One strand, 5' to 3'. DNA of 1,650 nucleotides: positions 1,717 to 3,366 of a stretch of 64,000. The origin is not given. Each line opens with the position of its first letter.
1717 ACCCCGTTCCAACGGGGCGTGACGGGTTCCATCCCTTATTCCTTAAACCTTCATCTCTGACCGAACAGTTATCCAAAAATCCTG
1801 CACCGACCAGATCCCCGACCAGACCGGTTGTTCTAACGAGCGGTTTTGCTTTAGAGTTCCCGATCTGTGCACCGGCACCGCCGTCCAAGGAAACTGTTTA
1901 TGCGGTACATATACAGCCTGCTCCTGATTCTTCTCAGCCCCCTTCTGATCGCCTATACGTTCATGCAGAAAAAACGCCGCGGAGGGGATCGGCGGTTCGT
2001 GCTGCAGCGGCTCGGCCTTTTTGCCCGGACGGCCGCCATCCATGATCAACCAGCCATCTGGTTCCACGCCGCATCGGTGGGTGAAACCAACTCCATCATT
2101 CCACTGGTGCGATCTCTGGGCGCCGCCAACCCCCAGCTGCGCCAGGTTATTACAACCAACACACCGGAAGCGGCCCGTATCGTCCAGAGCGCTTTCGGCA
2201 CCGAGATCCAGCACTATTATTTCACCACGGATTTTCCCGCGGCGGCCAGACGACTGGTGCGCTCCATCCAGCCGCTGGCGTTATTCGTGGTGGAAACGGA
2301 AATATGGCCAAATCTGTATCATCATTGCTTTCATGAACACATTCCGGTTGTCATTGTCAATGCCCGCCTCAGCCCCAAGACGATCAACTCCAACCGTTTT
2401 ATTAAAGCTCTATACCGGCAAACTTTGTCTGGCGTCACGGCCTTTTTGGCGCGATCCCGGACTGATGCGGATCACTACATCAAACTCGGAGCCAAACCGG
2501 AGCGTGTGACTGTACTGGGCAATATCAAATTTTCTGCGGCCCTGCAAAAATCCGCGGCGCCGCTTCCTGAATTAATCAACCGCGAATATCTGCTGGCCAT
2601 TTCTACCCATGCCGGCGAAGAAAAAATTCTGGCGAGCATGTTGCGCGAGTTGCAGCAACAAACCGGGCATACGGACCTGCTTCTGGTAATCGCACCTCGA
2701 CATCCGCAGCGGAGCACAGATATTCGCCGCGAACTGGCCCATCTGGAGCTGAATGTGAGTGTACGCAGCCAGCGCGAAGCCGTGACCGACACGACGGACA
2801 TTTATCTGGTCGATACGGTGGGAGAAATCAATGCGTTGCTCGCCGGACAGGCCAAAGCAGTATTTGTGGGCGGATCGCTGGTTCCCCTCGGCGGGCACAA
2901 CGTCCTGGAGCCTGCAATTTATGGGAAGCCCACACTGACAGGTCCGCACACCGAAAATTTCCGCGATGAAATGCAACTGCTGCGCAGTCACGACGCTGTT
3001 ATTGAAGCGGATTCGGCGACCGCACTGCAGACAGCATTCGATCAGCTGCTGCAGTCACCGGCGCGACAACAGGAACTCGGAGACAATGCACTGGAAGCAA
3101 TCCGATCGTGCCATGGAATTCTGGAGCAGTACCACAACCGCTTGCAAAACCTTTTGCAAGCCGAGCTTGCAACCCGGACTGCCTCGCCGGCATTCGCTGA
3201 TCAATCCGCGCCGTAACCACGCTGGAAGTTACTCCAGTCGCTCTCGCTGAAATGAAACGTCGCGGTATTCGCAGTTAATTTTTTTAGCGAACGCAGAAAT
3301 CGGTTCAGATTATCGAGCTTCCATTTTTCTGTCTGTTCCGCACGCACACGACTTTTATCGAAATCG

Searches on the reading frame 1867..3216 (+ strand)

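Call 38: search_protein_families(library=pfam, proteins=[window:1867-3216:+], max_evalue=0.001)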
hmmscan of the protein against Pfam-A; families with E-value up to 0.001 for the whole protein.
window:1867-3216:+ (449 aa): 2 families
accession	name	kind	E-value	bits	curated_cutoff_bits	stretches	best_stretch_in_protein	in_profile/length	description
PF04413.22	Glycos_transf_N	-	6e-55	186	23.9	1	47-223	5-178/179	3-Deoxy-D-manno-octulosonic-acid transferase (kdotransferase)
PF13439.12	Glyco_transf_4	-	0.00024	21.6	28.5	1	104-219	41-164/170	Glycosyltransferase Family 4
